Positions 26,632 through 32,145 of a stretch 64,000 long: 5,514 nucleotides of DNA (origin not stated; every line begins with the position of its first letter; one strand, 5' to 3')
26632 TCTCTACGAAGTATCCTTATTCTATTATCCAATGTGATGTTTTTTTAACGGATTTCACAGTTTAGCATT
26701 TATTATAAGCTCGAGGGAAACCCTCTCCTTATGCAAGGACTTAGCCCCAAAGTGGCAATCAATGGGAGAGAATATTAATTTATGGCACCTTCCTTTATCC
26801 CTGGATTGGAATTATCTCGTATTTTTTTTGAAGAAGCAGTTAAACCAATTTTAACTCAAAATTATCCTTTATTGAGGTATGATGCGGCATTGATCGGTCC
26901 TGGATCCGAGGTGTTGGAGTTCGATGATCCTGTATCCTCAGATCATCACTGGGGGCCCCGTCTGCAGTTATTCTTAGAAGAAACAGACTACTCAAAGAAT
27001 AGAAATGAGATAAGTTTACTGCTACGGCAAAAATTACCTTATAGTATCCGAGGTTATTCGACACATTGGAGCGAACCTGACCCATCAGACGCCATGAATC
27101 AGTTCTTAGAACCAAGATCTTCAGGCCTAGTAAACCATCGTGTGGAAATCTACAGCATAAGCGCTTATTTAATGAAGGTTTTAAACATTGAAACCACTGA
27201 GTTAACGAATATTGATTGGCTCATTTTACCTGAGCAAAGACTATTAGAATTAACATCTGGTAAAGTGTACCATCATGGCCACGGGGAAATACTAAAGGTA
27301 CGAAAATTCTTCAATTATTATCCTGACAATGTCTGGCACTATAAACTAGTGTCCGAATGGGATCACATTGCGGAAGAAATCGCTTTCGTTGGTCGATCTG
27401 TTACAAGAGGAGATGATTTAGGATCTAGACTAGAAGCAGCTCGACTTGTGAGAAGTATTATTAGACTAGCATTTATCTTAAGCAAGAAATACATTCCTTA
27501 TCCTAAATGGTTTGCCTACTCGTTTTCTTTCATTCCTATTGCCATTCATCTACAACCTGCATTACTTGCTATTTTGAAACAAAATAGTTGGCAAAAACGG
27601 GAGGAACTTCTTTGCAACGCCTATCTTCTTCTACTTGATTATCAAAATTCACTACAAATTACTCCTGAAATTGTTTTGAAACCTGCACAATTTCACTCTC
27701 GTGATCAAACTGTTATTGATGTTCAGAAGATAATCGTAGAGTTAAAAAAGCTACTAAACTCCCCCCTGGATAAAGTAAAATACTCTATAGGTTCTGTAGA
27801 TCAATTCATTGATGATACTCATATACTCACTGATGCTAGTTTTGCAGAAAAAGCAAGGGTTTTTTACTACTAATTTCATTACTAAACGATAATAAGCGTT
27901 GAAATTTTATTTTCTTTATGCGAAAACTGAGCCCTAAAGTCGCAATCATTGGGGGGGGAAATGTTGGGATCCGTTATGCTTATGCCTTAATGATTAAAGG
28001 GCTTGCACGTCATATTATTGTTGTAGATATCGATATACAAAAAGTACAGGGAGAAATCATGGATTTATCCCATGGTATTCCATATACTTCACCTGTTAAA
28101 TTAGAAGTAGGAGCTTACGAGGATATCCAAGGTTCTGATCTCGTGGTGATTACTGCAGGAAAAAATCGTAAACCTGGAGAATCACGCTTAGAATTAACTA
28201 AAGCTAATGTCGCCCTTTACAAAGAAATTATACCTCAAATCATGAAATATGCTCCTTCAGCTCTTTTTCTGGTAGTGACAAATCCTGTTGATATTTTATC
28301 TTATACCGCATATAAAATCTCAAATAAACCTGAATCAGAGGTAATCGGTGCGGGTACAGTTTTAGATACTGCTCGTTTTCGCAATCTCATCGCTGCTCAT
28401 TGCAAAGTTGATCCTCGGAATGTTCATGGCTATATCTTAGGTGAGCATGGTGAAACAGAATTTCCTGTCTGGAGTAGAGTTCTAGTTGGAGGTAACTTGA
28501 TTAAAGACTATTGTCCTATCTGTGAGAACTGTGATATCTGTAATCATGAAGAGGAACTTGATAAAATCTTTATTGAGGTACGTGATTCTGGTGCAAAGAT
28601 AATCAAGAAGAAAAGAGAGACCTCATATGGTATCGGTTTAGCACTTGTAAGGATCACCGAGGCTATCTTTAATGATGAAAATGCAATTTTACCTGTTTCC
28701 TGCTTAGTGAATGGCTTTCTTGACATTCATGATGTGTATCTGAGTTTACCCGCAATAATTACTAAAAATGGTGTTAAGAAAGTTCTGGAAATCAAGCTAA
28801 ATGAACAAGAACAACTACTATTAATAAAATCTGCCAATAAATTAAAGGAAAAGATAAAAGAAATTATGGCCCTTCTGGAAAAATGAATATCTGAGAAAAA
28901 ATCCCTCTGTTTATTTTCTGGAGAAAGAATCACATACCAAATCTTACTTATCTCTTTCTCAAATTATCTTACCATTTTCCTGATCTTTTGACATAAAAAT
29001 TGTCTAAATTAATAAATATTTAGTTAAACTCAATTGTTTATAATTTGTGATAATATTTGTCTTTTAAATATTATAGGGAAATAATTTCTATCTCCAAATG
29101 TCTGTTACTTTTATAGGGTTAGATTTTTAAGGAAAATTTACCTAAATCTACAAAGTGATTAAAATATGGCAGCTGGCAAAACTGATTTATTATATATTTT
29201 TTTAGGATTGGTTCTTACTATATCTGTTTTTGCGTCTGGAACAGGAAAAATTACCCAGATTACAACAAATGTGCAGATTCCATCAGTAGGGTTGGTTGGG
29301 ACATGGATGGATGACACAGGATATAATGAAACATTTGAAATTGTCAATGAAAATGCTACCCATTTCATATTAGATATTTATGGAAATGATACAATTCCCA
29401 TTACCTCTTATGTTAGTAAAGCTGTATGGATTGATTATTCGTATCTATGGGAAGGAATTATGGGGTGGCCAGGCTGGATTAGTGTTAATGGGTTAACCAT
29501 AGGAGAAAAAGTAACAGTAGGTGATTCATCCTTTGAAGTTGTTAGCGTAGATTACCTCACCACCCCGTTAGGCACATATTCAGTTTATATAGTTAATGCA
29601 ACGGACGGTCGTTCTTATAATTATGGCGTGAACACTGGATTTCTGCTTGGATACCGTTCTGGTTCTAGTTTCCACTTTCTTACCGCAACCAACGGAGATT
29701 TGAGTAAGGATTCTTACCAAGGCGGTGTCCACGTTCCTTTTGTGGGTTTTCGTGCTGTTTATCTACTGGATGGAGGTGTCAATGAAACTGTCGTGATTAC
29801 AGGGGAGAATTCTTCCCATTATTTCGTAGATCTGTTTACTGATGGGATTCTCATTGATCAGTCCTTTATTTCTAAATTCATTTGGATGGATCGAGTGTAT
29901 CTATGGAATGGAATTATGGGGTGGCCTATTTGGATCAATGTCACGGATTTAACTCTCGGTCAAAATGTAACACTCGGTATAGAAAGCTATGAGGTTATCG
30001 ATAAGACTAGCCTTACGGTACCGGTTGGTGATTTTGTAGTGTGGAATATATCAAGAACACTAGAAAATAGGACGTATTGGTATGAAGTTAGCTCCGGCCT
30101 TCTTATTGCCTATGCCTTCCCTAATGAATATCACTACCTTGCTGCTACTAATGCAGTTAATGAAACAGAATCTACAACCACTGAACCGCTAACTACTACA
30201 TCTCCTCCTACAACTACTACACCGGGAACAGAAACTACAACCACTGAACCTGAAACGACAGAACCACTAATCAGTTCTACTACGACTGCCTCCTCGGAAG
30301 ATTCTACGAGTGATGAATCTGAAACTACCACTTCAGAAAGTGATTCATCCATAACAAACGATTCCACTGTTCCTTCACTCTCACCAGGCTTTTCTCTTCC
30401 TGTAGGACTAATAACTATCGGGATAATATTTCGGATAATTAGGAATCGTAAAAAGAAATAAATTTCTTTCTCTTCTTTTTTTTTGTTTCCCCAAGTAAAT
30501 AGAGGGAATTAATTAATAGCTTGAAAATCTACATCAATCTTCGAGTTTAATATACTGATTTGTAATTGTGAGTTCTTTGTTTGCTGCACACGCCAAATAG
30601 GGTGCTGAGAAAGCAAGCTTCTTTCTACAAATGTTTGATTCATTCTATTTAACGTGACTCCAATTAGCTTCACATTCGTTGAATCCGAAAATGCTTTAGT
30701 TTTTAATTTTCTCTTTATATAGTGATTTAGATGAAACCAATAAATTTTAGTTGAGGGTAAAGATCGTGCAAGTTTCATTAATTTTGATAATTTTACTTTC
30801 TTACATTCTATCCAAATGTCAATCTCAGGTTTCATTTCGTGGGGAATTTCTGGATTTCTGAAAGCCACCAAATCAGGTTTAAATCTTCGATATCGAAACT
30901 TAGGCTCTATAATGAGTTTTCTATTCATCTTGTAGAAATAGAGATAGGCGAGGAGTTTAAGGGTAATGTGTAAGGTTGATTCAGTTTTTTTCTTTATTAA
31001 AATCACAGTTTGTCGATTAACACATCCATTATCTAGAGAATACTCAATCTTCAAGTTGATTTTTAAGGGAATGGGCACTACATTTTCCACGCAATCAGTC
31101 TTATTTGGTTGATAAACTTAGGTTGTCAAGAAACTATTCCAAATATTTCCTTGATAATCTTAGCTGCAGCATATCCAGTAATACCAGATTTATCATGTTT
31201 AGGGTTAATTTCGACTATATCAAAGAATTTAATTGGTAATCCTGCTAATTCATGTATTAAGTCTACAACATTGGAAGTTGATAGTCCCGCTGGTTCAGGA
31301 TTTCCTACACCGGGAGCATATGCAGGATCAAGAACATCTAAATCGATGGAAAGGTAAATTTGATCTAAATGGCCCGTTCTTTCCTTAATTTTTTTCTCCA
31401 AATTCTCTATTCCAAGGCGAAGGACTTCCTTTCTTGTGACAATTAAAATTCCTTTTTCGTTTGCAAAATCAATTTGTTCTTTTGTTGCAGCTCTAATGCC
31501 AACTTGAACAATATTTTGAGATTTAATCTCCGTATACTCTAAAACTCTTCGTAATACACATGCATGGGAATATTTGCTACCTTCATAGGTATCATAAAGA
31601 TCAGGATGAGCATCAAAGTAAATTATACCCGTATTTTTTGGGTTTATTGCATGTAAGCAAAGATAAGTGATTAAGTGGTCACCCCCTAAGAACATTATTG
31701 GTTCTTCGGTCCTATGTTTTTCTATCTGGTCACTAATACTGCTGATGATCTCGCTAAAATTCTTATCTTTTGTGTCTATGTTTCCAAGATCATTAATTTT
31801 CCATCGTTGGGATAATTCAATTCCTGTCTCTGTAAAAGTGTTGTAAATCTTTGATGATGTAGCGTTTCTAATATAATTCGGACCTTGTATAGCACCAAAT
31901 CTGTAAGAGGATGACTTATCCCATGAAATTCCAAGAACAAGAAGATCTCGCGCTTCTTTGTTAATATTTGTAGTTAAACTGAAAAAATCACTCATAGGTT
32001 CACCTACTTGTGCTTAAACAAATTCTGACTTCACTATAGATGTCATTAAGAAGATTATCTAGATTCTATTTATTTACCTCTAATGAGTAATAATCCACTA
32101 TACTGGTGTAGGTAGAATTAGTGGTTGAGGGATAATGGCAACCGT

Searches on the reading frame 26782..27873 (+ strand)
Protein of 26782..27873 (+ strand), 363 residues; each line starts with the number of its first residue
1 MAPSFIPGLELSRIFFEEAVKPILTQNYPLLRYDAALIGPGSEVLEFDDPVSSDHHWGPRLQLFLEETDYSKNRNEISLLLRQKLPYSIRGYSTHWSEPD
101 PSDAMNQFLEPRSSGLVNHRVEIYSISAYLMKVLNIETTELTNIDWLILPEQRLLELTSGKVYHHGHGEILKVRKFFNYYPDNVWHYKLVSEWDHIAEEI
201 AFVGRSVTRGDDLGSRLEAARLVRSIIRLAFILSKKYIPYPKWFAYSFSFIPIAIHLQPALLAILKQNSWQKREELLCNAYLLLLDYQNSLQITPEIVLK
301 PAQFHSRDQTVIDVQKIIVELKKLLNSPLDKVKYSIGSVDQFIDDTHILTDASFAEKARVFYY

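Call 47: search_protein_families(library=pfam, proteins=[window:26782-27873:+], max_evalue=0.001)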
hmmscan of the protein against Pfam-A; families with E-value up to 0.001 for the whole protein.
window:26782-27873:+ (363 aa): 1 family
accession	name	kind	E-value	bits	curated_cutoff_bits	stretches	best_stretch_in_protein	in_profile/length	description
PF13228.11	DUF4037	-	1.3e-27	96.8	22.1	1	146-244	1-101/101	Domain of unknown function (DUF4037)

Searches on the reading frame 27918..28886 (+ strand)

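Call 47: search_protein_families(library=pfam, proteins=[window:27918-28886:+], max_evalue=0.001)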
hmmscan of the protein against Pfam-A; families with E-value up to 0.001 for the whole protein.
window:27918-28886:+ (322 aa): 2 families
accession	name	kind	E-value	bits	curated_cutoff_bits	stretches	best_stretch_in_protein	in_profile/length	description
PF00056.29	Ldh_1_N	-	2.3e-41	141.6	27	1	7-144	2-141/141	lactate/malate dehydrogenase, NAD binding domain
PF02866.23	Ldh_1_C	-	3.7e-39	135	22.6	1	147-318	1-172/174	lactate/malate dehydrogenase, alpha/beta C-terminal domain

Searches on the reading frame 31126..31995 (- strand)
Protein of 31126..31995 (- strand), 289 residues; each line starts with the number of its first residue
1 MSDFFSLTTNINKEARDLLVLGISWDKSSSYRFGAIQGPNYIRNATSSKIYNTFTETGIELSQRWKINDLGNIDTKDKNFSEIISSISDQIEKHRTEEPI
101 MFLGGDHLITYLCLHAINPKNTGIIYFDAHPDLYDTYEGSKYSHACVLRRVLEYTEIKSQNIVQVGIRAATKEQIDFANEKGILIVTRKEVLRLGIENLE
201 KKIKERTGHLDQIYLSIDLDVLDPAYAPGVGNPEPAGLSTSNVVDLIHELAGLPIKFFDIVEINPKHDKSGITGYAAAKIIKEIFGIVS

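Call 47: search_protein_families(library=pfam, proteins=[window:31126-31995:-], max_evalue=0.001)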
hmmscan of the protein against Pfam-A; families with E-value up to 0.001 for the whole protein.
window:31126-31995:- (289 aa): 1 family
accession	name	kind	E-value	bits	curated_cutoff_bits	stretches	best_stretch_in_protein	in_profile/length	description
PF00491.26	Arginase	-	3.2e-71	240.5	22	1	17-285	2-279/280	Arginase family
